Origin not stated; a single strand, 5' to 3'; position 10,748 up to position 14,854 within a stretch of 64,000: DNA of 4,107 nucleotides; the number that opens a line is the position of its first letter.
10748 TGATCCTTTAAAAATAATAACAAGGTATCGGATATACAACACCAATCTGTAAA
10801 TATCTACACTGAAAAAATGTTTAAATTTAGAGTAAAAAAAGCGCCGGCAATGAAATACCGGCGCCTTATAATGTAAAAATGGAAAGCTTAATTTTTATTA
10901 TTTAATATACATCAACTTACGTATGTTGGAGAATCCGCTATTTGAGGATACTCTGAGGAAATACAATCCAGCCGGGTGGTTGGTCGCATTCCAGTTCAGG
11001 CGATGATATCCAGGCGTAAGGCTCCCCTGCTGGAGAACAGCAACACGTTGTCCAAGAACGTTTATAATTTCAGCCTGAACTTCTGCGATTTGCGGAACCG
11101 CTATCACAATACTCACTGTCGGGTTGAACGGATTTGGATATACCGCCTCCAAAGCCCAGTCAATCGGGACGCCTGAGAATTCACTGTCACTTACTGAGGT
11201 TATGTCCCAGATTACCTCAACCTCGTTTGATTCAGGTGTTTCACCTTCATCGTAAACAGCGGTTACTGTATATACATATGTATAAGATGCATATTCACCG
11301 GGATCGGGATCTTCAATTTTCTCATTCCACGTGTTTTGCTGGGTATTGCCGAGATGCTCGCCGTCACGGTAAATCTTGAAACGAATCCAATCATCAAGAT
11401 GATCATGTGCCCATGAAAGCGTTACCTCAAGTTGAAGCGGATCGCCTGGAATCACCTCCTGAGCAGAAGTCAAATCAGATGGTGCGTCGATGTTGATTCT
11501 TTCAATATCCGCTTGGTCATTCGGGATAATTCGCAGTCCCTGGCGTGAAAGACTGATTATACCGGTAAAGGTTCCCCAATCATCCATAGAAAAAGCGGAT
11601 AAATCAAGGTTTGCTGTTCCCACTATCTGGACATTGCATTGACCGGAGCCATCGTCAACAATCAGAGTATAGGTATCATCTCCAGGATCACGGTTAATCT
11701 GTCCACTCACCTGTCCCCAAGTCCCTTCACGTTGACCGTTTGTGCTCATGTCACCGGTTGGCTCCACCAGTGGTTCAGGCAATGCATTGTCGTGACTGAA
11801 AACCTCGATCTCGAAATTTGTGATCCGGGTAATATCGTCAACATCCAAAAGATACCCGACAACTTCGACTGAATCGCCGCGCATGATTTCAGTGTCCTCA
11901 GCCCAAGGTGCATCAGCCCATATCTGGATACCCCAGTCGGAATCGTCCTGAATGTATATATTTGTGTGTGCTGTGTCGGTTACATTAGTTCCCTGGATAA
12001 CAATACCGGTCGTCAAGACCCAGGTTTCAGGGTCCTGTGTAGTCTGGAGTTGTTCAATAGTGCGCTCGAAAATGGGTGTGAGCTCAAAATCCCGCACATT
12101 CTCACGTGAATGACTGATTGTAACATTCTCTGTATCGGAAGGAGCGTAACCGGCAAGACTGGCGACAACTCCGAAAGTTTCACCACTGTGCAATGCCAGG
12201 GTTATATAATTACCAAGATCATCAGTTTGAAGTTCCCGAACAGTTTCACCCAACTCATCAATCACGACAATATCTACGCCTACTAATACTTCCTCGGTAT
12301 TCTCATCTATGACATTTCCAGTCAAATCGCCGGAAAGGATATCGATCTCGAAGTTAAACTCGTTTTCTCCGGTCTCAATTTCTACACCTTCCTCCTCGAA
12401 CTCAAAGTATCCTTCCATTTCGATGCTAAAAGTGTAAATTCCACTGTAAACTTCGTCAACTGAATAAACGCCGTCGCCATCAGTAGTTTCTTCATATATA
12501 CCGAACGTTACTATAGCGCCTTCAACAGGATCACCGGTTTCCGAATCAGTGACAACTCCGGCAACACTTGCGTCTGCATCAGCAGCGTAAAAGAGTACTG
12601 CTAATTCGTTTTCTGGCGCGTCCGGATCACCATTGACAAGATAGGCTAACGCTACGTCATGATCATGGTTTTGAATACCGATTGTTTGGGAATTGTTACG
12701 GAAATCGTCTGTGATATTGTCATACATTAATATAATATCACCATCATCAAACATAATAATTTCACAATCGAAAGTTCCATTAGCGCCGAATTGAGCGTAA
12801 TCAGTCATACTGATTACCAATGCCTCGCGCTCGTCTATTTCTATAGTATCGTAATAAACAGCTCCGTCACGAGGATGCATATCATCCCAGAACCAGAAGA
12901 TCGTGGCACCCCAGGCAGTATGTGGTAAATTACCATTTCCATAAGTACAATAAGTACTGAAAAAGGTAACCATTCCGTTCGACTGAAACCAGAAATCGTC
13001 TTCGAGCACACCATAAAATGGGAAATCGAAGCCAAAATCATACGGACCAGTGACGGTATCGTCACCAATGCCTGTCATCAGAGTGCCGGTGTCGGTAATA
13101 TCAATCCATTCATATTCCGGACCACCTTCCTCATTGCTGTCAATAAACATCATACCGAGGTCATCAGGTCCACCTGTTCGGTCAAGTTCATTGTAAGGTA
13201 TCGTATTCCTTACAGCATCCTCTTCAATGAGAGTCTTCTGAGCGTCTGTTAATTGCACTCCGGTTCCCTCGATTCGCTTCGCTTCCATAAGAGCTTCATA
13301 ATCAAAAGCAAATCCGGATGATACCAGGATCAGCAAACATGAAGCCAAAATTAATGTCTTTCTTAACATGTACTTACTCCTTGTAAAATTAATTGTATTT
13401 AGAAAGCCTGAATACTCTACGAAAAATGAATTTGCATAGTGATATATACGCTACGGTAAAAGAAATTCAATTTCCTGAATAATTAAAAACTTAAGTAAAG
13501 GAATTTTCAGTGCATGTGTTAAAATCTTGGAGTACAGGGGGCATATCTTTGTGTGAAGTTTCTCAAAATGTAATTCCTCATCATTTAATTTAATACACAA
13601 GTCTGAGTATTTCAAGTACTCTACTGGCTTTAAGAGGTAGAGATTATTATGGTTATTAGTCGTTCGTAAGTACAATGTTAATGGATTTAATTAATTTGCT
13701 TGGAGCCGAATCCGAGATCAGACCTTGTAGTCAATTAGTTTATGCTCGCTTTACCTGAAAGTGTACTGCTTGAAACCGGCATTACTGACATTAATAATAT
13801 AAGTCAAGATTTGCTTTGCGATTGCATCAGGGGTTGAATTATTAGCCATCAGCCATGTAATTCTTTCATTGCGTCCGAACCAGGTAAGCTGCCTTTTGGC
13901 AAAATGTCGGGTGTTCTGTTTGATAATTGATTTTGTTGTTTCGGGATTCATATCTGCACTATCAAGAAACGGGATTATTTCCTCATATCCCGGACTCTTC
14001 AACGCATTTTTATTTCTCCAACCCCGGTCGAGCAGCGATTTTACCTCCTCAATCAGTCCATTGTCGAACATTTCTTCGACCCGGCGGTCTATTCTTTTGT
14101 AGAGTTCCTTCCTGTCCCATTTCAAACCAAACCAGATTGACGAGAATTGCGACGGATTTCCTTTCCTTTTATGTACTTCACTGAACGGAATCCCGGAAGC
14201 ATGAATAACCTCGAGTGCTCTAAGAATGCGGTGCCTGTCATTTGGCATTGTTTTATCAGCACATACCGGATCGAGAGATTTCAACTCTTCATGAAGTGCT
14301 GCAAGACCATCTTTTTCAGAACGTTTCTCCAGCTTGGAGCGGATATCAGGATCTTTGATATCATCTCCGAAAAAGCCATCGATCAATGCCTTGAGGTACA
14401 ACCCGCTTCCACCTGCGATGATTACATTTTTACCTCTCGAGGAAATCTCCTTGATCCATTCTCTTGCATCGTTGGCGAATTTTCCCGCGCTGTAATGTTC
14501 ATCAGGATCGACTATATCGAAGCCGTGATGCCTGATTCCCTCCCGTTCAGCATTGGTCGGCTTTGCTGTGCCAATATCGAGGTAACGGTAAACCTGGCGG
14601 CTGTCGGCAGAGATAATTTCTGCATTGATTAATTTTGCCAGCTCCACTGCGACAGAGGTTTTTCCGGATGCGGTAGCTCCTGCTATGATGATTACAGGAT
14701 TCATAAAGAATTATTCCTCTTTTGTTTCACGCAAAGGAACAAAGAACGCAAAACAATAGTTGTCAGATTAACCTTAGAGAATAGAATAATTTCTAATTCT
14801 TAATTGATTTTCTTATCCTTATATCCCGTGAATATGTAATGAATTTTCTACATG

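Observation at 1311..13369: Tandem array of four mosaic T9SS-cargo paralogs: conserved N- and C-terminal modules, hypervariable middle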

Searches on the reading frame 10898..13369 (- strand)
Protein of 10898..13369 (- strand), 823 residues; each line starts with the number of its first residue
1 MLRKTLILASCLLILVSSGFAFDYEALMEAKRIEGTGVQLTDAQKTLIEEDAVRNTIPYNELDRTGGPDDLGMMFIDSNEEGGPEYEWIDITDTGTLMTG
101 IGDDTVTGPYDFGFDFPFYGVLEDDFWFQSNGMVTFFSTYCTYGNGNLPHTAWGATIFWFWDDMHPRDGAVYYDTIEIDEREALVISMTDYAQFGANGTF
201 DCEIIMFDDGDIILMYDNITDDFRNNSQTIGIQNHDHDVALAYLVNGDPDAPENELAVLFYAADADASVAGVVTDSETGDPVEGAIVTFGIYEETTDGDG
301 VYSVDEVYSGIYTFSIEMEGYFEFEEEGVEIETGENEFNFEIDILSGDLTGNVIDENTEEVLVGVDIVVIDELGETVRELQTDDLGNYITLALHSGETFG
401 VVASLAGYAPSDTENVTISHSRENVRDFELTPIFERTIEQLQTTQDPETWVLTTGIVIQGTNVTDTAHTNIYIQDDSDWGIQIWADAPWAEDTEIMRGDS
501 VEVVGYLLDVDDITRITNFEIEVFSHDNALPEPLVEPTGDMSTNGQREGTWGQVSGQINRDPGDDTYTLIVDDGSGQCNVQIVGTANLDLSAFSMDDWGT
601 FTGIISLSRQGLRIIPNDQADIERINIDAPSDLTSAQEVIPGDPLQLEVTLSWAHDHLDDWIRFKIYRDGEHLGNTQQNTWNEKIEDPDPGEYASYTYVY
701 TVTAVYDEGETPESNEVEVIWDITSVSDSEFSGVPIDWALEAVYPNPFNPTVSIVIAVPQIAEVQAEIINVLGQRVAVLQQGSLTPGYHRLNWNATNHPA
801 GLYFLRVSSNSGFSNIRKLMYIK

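Call 6: search_protein_families(library=pfam, proteins=[window:10898-13369:-], max_evalue=0.01)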
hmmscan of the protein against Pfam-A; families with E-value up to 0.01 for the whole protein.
window:10898-13369:- (823 aa): 7 families
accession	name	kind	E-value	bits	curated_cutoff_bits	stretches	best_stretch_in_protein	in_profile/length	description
PF13620.12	CarboxypepD_reg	-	1.4e-18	67.5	32.3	2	268-336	1-74/82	Carboxypeptidase regulatory-like domain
PF13715.12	CarbopepD_reg_2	-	5.2e-12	46.1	32.2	2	349-424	1-70/88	CarboxypepD_reg-like domain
PF18962.6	Por_Secre_tail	-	1.5e-08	35.2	27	1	743-818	1-72/75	Secretion system C-terminal sorting domain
PF17802.7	SpaA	-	0.0026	18.3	23.1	0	348-422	2-80/91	Prealbumin-like fold domain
PF18370.7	RGI_lyase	-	0.0043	17.8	27.8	0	649-719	19-85/86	Rhamnogalacturonan I lyases beta-sheet domain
PF22902.2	NOMO1-like_9th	-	0.0059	16.8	27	0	352-415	3-67/75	BOS complex subunit NOMO1-like, beta sandwich domain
PF13860.13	FlgD_ig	-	0.0063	16.9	27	0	760-811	21-77/79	FlgD Ig-like domain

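Call 7: search_protein_families(library=ncbifam, proteins=[window:10898-13369:-], max_evalue=0.01)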
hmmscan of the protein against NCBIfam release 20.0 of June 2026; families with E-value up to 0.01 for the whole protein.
window:10898-13369:- (823 aa): 3 families
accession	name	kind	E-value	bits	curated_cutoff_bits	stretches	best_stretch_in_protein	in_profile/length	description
NF052345.1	S_layer_anammox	exception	3.5e-12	44.6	1400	2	265-341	1311-1390/1596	Kustd1514 family S-layer glycoprotein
TIGR04183.1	Por_Secre_tail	domain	8.6e-09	35.3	23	1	743-819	1-69/72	T9SS type A sorting domain-containing protein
NF033674.1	stress_OB_fold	domain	0.0087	16.2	35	0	547-582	39-72/111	NirD/YgiW/YdeI family stress tolerance protein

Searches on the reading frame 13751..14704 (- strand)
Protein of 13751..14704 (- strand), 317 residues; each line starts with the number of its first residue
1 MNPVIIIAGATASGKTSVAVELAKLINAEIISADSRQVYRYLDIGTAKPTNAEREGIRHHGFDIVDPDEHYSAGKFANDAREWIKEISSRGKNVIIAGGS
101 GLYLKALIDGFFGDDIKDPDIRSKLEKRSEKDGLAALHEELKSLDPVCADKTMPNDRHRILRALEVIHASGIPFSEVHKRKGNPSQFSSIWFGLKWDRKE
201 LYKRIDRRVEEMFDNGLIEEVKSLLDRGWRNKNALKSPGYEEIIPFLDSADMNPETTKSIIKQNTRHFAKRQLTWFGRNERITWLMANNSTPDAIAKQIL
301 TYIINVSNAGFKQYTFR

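Call 10: search_protein_families(library=pfam, proteins=[window:13751-14704:-], max_evalue=0.001)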
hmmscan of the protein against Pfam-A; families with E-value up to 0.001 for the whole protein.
window:13751-14704:- (317 aa): 3 families
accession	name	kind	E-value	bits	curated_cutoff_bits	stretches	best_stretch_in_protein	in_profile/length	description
PF01715.23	IPPT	-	6.7e-85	285.1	23.6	1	37-278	1-242/243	IPP transferase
PF01745.22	IPT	-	5.6e-12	46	20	1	4-108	3-107/233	Isopentenyl transferase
PF13238.12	AAA_18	-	0.00063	20.6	29.4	0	5-97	1-78/128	AAA domain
